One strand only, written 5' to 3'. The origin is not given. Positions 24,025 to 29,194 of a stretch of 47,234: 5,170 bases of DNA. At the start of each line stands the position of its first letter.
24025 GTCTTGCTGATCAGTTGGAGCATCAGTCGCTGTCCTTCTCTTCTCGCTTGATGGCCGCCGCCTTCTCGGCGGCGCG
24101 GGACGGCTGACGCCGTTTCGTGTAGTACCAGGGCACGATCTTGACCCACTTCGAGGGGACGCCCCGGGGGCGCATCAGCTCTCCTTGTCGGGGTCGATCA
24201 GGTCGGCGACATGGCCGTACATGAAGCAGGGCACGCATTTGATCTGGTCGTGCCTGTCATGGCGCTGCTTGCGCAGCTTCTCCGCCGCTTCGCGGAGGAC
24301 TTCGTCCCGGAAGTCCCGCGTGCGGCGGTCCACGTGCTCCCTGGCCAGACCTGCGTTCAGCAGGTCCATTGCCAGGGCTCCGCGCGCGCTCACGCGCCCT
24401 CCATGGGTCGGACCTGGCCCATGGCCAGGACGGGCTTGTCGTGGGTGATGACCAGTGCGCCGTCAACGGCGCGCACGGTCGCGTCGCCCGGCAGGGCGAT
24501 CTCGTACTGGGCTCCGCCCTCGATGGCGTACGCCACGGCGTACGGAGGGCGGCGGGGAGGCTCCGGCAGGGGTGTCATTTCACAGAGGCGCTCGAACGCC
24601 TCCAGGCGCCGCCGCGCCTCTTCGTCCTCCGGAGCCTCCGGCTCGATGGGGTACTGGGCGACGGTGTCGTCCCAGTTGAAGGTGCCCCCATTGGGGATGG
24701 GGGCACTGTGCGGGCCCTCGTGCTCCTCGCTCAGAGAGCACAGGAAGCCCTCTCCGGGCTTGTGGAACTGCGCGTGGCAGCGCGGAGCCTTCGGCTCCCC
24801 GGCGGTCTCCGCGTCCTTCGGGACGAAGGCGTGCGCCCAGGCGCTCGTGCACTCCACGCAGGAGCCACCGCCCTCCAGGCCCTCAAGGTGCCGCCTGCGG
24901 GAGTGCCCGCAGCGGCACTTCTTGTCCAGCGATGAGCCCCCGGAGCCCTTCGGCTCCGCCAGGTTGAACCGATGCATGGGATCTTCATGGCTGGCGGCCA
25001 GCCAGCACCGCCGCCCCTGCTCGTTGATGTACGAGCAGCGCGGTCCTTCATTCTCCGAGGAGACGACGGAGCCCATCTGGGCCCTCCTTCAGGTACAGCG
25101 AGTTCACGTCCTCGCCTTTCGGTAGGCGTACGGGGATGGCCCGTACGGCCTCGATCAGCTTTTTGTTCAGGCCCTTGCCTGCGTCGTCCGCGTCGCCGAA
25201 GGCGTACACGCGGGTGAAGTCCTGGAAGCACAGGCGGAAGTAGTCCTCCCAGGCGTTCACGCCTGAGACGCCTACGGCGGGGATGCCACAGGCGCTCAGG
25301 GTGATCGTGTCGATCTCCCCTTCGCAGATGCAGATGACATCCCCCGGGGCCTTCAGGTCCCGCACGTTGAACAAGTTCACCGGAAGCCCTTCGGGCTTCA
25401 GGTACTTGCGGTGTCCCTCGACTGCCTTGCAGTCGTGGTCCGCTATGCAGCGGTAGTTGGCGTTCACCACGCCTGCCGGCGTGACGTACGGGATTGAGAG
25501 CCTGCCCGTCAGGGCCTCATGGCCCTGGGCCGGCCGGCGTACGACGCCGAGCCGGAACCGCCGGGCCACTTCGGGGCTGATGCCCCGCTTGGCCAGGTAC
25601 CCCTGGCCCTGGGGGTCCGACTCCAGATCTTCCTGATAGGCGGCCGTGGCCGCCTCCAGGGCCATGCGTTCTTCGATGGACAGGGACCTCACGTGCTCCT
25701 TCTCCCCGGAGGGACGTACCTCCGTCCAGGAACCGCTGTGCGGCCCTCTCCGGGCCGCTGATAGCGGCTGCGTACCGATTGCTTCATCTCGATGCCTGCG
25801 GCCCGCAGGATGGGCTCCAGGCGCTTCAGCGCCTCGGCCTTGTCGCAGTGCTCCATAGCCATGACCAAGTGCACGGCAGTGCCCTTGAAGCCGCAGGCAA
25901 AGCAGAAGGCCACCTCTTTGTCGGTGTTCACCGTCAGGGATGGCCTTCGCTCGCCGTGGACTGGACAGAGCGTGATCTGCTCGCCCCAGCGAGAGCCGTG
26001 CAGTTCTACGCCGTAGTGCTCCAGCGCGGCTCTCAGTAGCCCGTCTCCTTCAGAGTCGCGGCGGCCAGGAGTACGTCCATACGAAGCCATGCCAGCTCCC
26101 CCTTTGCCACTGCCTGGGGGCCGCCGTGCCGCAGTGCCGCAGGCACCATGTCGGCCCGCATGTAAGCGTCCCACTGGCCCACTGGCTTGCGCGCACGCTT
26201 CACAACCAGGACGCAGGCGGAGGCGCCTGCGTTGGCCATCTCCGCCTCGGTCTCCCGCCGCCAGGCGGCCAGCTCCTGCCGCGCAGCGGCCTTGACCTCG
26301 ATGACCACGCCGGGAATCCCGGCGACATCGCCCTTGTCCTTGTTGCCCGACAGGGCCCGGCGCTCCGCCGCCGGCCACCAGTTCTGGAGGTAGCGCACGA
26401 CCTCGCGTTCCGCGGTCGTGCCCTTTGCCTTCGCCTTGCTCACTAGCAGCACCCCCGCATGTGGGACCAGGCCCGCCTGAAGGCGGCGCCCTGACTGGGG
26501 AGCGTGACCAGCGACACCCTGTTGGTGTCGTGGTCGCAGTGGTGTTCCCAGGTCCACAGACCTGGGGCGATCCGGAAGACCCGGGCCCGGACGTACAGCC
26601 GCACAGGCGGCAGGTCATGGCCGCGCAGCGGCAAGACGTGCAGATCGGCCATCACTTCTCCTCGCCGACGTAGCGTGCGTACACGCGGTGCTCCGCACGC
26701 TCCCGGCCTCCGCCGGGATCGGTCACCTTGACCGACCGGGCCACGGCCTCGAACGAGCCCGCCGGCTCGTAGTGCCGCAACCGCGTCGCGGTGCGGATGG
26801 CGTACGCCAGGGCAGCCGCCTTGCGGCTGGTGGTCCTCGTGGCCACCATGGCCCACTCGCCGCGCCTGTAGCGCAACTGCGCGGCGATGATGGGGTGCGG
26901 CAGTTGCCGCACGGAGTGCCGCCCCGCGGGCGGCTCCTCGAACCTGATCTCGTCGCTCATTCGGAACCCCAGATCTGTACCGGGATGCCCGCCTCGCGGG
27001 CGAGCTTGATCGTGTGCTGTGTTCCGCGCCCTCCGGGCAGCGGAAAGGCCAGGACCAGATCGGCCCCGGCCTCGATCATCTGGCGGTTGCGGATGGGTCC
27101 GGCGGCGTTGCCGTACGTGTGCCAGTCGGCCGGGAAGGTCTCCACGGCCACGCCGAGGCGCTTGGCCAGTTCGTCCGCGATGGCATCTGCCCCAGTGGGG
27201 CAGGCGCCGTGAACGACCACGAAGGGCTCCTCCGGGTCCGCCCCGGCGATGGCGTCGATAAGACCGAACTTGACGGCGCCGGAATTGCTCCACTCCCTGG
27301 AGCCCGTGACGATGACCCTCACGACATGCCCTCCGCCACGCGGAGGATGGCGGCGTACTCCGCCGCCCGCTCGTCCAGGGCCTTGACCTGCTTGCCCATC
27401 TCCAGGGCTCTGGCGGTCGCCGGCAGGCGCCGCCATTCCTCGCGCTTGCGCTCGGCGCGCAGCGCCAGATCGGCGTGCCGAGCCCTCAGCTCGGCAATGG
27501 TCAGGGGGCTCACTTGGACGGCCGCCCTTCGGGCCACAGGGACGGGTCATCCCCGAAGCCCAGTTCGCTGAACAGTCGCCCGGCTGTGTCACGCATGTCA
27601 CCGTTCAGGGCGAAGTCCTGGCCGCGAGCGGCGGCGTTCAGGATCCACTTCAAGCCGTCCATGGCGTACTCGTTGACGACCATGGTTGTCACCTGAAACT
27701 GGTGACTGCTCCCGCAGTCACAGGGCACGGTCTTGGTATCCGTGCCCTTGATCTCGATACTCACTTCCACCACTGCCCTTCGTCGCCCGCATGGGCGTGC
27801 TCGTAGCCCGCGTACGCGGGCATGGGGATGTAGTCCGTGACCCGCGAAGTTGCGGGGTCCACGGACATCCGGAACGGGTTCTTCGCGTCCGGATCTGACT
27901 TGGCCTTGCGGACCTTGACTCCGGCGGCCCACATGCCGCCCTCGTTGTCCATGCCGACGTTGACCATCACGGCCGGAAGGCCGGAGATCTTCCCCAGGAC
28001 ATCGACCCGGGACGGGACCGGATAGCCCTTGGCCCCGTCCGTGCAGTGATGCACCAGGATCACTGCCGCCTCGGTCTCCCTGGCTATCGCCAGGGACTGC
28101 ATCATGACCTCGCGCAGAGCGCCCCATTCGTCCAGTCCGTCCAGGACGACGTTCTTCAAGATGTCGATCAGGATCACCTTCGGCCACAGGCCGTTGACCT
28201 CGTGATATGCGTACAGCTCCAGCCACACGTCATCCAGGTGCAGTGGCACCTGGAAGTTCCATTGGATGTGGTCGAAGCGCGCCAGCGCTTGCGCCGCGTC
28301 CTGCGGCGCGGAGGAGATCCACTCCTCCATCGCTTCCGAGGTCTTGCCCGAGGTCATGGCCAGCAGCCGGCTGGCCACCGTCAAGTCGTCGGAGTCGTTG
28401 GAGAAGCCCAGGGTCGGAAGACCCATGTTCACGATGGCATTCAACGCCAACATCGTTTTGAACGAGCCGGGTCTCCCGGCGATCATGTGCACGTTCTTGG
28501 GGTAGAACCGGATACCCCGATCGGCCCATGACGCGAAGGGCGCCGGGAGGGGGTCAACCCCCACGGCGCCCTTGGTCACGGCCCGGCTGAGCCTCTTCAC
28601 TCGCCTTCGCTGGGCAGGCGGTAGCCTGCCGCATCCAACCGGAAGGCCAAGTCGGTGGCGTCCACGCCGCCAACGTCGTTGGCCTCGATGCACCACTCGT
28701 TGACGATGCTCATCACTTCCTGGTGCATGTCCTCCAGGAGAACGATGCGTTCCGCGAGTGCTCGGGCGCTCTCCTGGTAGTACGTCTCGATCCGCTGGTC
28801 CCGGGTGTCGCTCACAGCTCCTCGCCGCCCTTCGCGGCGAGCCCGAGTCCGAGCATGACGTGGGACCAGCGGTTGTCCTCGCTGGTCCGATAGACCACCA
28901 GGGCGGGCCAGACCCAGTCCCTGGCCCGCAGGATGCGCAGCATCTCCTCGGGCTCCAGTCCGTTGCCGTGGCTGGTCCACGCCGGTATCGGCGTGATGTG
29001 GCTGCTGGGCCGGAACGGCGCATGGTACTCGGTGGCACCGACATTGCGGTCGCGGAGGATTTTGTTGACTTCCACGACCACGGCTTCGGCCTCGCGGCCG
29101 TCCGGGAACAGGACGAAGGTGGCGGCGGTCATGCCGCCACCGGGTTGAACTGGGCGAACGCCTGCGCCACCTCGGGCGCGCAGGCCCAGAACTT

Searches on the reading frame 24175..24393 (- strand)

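Call 70: search_protein_families(library=pfam, proteins=[window:24175-24393:-], max_evalue=0.01)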
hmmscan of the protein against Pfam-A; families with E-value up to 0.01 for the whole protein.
window:24175-24393:- (72 aa): 1 family
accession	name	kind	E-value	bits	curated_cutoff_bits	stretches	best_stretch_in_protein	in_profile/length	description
PF19551.4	DUF6074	-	0.0045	17.6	27.2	1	6-43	42-79/83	Family of unknown function (DUF6074)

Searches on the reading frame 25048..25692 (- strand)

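Call 20: search_protein_families(library=pfam, proteins=[window:25048-25692:-], max_evalue=0.01)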
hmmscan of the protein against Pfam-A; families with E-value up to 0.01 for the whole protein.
window:25048-25692:- (214 aa): 4 families
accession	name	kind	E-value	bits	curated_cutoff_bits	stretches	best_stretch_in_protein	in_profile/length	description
PF13155.12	Toprim_2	-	1.4e-07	32.2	22.1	1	121-198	1-86/88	Toprim-like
PF13362.12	Toprim_3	-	4.9e-05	24.1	27.2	1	120-206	2-95/95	Toprim domain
PF13662.12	Toprim_4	-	0.00026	21.6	25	1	119-184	2-75/85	Toprim domain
PF01751.28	Toprim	-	0.0012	19.5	23.1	1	119-184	1-85/96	Toprim domain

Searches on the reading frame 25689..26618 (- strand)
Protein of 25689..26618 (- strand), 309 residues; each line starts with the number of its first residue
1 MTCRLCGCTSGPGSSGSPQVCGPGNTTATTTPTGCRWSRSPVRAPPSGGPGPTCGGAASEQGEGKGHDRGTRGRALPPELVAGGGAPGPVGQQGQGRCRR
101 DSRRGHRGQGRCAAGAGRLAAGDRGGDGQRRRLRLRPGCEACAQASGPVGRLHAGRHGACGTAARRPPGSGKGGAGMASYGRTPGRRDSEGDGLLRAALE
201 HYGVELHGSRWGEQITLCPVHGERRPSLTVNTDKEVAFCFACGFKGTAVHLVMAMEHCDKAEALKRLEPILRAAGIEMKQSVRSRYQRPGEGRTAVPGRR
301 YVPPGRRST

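Call 20: search_protein_families(library=pfam, proteins=[window:25689-26618:-], max_evalue=0.01)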
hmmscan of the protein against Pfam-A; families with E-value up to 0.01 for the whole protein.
window:25689-26618:- (309 aa): 1 family
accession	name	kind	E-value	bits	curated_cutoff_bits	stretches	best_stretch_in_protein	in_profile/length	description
PF01807.25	Zn_ribbon_DnaG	-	7.3e-13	48.6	24.9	1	214-268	32-86/98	CHC2 zinc finger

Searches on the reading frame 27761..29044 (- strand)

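Call 20: search_protein_families(library=pfam, proteins=[window:27761-29044:-], max_evalue=0.01)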
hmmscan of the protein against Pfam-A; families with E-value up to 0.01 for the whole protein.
window:27761-29044:- (427 aa): 2 families
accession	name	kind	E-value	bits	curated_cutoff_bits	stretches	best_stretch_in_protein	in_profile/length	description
PF13481.12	AAA_25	-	2.2e-06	27.9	27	1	181-334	30-190/195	AAA domain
PF03796.21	DnaB_C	-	0.0021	18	27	1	181-258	17-100/255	DnaB-like helicase C terminal domain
